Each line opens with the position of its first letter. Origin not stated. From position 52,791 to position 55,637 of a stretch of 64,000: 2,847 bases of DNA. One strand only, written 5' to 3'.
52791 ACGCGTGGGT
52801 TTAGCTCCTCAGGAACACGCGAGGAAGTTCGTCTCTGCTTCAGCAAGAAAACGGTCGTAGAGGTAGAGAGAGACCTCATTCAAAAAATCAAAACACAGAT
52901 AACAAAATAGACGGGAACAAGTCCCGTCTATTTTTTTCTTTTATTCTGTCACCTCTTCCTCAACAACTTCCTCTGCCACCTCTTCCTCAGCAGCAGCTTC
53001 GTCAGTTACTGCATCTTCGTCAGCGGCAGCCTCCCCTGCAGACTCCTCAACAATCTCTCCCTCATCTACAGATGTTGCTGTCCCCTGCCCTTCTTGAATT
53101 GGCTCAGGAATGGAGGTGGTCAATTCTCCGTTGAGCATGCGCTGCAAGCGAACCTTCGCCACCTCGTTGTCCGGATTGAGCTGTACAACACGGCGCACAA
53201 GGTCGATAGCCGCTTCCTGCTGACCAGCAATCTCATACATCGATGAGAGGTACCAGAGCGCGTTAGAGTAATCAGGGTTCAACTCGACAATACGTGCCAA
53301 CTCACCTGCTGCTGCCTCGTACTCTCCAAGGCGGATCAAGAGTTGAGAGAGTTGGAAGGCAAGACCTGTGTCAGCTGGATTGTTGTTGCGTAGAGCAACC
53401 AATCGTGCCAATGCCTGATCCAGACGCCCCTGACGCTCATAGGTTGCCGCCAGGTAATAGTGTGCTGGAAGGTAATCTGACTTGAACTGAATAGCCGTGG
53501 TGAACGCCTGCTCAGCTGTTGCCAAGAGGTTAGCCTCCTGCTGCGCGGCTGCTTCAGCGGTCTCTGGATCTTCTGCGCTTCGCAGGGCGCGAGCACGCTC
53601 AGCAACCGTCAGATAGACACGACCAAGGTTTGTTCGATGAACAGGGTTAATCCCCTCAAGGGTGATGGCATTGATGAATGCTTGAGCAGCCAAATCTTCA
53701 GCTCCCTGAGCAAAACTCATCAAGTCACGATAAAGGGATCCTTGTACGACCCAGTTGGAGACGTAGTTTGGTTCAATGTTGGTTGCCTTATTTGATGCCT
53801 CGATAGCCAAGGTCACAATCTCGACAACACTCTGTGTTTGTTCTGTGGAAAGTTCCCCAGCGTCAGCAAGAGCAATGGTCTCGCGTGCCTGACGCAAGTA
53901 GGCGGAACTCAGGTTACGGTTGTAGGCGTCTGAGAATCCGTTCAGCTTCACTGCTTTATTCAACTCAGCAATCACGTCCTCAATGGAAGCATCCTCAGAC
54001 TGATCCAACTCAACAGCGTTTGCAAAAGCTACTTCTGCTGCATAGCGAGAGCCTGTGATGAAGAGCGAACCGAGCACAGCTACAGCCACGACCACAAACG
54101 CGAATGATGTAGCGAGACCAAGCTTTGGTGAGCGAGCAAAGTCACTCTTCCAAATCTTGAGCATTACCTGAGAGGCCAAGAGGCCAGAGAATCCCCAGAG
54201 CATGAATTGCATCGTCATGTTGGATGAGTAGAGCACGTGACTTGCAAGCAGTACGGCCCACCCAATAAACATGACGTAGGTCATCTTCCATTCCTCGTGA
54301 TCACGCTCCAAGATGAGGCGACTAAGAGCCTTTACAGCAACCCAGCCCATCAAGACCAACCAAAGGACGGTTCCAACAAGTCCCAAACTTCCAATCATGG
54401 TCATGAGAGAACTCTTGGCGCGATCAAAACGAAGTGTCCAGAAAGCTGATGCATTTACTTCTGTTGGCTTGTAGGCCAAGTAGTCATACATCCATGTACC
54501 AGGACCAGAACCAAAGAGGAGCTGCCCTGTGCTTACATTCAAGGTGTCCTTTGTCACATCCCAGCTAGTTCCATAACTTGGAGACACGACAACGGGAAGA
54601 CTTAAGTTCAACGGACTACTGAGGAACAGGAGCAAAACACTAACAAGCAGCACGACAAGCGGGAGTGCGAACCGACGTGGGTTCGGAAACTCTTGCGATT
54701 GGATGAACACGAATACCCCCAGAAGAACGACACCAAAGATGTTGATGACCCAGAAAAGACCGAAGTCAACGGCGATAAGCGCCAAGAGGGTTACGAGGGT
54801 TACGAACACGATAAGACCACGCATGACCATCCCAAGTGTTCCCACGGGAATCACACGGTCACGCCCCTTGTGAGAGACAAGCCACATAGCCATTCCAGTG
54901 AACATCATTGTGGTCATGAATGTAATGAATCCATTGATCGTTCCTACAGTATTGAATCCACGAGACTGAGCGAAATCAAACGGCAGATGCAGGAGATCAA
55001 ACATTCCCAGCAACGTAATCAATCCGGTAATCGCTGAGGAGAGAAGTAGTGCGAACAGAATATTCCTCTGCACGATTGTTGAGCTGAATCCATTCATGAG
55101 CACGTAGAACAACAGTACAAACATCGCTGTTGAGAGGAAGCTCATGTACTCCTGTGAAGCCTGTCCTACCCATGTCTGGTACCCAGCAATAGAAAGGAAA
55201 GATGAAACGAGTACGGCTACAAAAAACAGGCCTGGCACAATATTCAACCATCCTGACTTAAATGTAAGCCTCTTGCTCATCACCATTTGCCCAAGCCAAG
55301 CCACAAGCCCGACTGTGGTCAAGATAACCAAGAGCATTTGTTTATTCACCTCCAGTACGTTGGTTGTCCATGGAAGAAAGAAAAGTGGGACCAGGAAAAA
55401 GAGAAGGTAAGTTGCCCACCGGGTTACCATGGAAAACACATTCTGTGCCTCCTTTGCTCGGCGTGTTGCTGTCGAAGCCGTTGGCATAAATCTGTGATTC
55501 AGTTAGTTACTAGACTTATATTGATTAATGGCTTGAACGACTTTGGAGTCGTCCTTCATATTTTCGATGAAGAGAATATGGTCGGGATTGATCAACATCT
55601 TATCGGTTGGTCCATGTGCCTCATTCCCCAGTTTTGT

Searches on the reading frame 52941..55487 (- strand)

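Call 46: search_protein_families(library=pfam, proteins=[window:52941-55487:-], max_evalue=0.001)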
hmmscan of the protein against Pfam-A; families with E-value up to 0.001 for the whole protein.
window:52941-55487:- (848 aa): 9 families
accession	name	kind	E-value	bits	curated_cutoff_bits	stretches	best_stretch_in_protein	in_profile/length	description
PF13428.12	TPR_14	-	1.5e-09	38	23.5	0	675-716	3-44/44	Tetratricopeptide repeat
PF14559.12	TPR_19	-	2.1e-09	38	25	1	655-706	7-58/68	Tetratricopeptide repeat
PF07719.23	TPR_2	-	1.2e-07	31.7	27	0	711-740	5-34/34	Tetratricopeptide repeat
PF13432.12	TPR_16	-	1.5e-07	32.2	32.7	1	712-774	2-64/65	Tetratricopeptide repeat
PF13431.12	TPR_17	-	6.3e-07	29.6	24.4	0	662-693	2-33/34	Tetratricopeptide repeat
PF13174.12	TPR_6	-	1.4e-05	25.9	26.3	0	675-704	2-31/33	Tetratricopeptide repeat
PF13414.12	TPR_11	-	2.1e-05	24.6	26.8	0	660-687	15-42/42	TPR repeat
PF13181.12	TPR_8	-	5e-05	23.6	25.7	0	711-740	5-34/34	Tetratricopeptide repeat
PF14561.12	TPR_20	-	0.00013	22.7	25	0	701-766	16-83/90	Tetratricopeptide repeat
